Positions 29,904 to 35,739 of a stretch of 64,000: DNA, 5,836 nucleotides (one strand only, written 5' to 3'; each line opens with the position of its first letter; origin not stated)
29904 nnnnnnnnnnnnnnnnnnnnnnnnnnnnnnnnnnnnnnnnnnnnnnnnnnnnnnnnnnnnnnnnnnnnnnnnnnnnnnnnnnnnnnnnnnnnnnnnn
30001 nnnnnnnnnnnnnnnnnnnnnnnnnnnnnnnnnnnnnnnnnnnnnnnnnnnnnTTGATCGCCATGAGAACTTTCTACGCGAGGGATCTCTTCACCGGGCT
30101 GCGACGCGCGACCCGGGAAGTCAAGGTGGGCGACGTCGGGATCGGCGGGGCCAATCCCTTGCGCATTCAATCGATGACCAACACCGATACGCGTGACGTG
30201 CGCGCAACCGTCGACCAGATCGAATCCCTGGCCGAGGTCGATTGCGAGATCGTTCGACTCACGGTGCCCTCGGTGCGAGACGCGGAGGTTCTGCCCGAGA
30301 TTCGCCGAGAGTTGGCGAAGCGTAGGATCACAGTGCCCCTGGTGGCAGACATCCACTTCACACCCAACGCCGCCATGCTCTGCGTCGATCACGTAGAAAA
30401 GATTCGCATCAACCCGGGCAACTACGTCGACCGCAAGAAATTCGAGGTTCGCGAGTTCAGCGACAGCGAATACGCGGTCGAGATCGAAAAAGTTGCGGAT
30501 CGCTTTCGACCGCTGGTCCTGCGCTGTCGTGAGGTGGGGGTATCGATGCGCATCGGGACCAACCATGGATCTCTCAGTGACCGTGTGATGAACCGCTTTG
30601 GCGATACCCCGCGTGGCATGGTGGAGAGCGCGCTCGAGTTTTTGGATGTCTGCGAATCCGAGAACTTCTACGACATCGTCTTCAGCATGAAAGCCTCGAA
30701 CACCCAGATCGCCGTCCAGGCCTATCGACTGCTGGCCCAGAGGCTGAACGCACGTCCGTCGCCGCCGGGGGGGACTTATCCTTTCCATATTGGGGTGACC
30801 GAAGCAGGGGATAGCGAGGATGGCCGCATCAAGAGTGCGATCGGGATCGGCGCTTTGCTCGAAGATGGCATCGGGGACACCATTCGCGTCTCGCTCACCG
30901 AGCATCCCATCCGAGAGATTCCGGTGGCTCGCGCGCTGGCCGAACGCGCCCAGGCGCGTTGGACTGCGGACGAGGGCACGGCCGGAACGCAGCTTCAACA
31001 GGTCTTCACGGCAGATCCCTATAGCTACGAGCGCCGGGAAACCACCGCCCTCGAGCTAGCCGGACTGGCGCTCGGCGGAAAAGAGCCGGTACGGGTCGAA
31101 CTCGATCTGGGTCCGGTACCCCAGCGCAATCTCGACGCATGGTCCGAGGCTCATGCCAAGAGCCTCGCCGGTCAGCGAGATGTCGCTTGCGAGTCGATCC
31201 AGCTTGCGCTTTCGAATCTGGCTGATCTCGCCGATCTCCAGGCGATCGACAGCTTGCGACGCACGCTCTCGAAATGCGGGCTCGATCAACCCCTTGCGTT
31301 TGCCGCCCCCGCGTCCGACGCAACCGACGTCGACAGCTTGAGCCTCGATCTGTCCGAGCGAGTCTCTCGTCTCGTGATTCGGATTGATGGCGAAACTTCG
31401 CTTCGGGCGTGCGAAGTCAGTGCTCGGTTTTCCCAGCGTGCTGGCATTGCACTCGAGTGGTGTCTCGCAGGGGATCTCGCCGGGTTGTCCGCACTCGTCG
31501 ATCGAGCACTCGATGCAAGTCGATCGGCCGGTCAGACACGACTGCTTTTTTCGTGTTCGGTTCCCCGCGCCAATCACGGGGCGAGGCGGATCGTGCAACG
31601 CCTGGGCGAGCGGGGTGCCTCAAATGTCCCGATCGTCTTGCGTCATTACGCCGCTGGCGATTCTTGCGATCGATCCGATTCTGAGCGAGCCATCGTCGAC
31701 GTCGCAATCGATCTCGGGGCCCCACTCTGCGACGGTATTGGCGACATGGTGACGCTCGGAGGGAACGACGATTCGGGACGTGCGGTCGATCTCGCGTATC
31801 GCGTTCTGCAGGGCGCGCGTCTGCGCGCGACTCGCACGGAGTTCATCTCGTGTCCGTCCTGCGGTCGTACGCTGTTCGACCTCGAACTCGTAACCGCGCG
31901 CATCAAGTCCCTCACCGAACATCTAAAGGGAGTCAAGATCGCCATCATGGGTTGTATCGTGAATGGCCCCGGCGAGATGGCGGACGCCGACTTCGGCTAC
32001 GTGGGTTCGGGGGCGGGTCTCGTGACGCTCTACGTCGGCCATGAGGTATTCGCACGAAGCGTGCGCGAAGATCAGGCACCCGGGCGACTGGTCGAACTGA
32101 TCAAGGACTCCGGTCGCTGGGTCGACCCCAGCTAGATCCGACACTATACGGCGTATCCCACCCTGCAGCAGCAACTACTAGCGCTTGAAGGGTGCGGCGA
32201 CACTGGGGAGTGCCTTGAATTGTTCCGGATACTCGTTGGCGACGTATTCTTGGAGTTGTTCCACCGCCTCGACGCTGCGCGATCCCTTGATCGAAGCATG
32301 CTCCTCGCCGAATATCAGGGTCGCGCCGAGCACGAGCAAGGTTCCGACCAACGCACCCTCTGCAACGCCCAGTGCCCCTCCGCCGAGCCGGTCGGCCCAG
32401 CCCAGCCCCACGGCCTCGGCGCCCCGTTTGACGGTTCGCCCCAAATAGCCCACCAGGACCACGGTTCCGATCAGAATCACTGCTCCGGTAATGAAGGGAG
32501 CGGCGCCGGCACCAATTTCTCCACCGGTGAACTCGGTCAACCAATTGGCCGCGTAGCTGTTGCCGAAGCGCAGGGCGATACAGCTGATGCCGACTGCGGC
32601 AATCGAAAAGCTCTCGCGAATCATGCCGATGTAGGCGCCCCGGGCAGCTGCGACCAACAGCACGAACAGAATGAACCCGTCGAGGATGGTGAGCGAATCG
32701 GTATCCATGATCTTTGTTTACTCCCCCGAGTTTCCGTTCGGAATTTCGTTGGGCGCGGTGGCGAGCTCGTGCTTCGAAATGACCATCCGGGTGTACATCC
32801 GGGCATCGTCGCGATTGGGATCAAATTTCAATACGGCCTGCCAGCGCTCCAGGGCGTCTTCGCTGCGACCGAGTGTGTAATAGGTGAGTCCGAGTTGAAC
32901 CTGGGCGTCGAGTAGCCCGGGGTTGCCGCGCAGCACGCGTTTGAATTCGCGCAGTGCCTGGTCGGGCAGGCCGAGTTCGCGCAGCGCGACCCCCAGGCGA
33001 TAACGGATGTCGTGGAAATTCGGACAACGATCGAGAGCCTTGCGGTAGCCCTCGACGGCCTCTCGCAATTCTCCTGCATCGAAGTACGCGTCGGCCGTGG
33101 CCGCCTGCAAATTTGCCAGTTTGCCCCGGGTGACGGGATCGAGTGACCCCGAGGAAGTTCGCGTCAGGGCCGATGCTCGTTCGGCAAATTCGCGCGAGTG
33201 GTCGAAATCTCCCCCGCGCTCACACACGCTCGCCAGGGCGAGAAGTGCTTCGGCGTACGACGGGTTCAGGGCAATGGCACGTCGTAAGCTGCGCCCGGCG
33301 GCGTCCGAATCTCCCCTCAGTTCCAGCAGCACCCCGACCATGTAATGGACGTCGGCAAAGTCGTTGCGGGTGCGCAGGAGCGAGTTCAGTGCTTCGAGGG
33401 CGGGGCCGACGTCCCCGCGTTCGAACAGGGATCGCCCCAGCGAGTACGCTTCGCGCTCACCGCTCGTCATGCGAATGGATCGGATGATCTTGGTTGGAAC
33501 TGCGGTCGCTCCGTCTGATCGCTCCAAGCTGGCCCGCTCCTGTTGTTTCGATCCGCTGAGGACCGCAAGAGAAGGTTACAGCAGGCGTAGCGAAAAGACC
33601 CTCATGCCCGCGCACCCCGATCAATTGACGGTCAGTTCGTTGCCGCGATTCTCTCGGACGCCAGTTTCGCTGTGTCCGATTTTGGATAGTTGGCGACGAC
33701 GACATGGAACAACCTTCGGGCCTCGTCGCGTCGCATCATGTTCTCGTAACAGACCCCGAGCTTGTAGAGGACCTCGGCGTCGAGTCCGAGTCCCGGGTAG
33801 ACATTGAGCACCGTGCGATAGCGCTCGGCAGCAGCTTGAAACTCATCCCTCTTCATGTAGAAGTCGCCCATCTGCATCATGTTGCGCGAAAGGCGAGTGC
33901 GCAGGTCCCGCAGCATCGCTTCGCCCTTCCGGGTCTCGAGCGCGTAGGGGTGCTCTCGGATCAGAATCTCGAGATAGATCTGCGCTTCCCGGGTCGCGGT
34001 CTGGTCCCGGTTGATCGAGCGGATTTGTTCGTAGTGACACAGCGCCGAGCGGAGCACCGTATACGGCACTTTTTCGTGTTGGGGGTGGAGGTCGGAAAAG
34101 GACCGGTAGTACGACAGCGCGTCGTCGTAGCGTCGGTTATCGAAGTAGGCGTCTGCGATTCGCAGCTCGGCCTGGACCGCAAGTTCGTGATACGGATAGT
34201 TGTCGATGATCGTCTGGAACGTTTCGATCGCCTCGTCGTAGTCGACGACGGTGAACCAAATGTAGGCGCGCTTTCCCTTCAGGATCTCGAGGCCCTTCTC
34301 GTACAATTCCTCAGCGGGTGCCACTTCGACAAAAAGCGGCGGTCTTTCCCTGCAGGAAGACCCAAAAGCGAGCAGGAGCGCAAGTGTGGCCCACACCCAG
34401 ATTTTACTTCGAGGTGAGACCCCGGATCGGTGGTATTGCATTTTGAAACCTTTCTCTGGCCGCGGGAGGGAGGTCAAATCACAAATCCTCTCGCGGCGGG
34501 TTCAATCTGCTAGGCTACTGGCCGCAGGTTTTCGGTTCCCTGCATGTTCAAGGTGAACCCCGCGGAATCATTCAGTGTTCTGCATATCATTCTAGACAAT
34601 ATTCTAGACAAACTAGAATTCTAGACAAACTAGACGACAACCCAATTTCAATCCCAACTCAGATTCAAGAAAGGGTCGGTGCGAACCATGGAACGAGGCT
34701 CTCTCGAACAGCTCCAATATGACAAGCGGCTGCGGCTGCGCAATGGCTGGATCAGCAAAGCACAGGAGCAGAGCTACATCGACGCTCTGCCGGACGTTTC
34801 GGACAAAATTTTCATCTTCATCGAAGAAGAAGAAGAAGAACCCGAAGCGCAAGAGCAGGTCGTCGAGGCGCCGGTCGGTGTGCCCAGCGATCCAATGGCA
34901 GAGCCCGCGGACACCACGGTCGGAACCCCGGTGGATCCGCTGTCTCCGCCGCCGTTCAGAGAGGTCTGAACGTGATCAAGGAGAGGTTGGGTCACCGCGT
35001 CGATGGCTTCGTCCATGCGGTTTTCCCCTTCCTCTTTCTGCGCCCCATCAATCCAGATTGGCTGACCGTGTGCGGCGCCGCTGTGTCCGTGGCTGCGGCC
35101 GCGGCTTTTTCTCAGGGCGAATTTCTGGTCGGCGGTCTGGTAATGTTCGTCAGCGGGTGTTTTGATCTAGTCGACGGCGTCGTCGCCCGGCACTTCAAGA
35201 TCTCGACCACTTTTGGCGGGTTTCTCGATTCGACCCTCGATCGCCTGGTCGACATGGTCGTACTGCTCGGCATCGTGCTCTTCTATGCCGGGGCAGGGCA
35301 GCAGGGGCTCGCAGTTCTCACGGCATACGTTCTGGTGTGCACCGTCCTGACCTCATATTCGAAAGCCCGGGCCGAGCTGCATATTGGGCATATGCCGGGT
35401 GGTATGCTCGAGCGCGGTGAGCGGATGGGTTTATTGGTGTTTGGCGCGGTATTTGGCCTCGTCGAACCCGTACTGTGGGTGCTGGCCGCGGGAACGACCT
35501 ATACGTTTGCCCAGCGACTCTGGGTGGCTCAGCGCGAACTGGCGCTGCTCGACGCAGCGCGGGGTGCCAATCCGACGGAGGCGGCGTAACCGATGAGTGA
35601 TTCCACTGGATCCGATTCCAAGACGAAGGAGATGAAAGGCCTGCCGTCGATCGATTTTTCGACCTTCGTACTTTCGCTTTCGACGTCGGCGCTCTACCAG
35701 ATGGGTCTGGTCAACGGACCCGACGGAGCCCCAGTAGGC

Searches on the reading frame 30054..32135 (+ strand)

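Call 22: search_protein_families(library=pfam, max_evalue=0.000001, proteins=[window:30054-32135:+])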
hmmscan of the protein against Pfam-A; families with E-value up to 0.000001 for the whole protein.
window:30054-32135:+ (693 aa): 1 family
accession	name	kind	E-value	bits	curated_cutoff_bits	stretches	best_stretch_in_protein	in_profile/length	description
PF04551.19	GcpE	-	2.7e-124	415.1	32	2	20-302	1-250/343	GcpE protein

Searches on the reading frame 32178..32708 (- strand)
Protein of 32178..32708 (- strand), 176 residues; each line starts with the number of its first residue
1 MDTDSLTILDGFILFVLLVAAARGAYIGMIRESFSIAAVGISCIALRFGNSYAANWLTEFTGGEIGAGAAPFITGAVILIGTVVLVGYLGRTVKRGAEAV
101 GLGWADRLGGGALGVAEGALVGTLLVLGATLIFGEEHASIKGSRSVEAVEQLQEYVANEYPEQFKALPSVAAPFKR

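Call 22: search_protein_families(library=pfam, max_evalue=0.000001, proteins=[window:32178-32708:-])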
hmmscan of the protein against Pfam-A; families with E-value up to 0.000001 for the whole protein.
window:32178-32708:- (176 aa): 1 family
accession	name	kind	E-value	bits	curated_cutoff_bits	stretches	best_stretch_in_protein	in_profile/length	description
PF02674.22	Colicin_V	-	1.6e-19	70.7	29.3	1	9-152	1-142/144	Colicin V production protein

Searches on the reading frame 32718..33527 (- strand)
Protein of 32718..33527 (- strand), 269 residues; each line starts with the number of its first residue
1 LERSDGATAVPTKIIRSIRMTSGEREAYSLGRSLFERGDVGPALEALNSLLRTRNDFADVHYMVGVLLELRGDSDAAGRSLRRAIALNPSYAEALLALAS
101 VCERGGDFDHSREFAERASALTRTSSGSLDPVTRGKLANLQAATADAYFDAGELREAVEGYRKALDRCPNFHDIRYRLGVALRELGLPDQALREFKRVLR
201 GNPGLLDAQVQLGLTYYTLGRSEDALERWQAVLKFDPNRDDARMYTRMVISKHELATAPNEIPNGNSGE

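Call 22: search_protein_families(library=pfam, max_evalue=0.000001, proteins=[window:32718-33527:-])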
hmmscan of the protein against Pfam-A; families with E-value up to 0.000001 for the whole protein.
window:32718-33527:- (269 aa): 16 families
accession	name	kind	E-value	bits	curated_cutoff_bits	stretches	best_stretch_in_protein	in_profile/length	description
PF13414.12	TPR_11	-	5.6e-27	93.6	26.8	1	146-186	2-42/42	TPR repeat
PF07719.23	TPR_2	-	7.5e-27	91.6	27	0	208-238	3-33/34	Tetratricopeptide repeat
PF13432.12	TPR_16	-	1.4e-22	80.2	32.7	1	144-204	3-63/65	Tetratricopeptide repeat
PF13428.12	TPR_14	-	2.8e-22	77.4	23.5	0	139-179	2-42/44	Tetratricopeptide repeat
PF00515.34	TPR_1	-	5.3e-22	77.1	27.8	0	146-171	9-34/34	Tetratricopeptide repeat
PF14559.12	TPR_19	-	2.9e-20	72.8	25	0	184-242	3-61/68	Tetratricopeptide repeat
PF13174.12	TPR_6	-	1.3e-17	63.6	26.3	0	207-238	1-32/33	Tetratricopeptide repeat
PF13181.12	TPR_8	-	1.9e-17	62.3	25.7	0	58-90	1-33/34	Tetratricopeptide repeat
PF13431.12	TPR_17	-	5.3e-17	61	24.4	0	161-192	2-33/34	Tetratricopeptide repeat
PF13424.12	TPR_12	-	2.4e-14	53.7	30.1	0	175-233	6-72/77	Tetratricopeptide repeat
PF24575.1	TPR_Slam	-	6.1e-09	36.7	35.2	0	141-183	50-92/104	Surface lipoprotein assembly modifier, N-terminal TPR repeats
PF14561.12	TPR_20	-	5.3e-08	33.5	25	0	190-245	6-61/90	Tetratricopeptide repeat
PF13176.12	TPR_7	-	5.4e-08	32.8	27.9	0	94-124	1-31/36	Tetratricopeptide repeat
PF07721.20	TPR_4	-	8.1e-08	32.6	27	0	208-230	3-25/26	Tetratricopeptide repeat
PF23914.1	TPR_CcmH_CycH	-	4.7e-07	30.2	42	0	151-241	63-156/158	Cytochrome c-type biogenesis protein H TPR domain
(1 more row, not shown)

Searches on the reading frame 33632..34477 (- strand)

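Call 22: search_protein_families(library=pfam, max_evalue=0.000001, proteins=[window:33632-34477:-])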
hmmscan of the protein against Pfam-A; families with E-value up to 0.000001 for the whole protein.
window:33632-34477:- (281 aa): 11 families
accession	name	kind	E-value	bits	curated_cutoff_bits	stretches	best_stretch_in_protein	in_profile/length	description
PF13525.12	YfiO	-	8.9e-27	94.6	25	1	78-253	19-197/203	Outer membrane lipoprotein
PF13174.12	TPR_6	-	2.7e-24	84.5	26.3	1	235-267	1-33/33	Tetratricopeptide repeat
PF07719.23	TPR_2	-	3.7e-14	52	27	0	106-132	6-32/34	Tetratricopeptide repeat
PF13432.12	TPR_16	-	1.2e-12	48.5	32.7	0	79-132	12-62/65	Tetratricopeptide repeat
PF13424.12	TPR_12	-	2.2e-11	44.2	30.1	0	79-125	18-69/77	Tetratricopeptide repeat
PF00515.34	TPR_1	-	2.4e-11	43.4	27.8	0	103-125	3-25/34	Tetratricopeptide repeat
PF14559.12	TPR_19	-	1e-10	42.2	25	0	209-268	3-59/68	Tetratricopeptide repeat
PF13428.12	TPR_14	-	1.3e-08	35.1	23.5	0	104-135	4-35/44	Tetratricopeptide repeat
PF13176.12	TPR_7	-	6.2e-08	32.6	27.9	0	202-228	4-30/36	Tetratricopeptide repeat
PF13181.12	TPR_8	-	1e-07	32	25.7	0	106-126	6-26/34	Tetratricopeptide repeat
PF13512.12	TPR_18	-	2.2e-07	31.6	21.9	0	79-156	25-102/145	Tetratricopeptide repeat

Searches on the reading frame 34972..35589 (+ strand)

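Call 45: search_protein_families(library=pfam, max_evalue=0.000001, proteins=[window:34972-35589:+])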
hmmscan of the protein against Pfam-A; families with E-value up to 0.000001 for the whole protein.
window:34972-35589:+ (205 aa): 1 family
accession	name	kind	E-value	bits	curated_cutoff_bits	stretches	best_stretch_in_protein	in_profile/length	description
PF01066.26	CDP-OH_P_transf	-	4e-16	60.2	22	1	28-159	4-131/152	CDP-alcohol phosphatidyltransferase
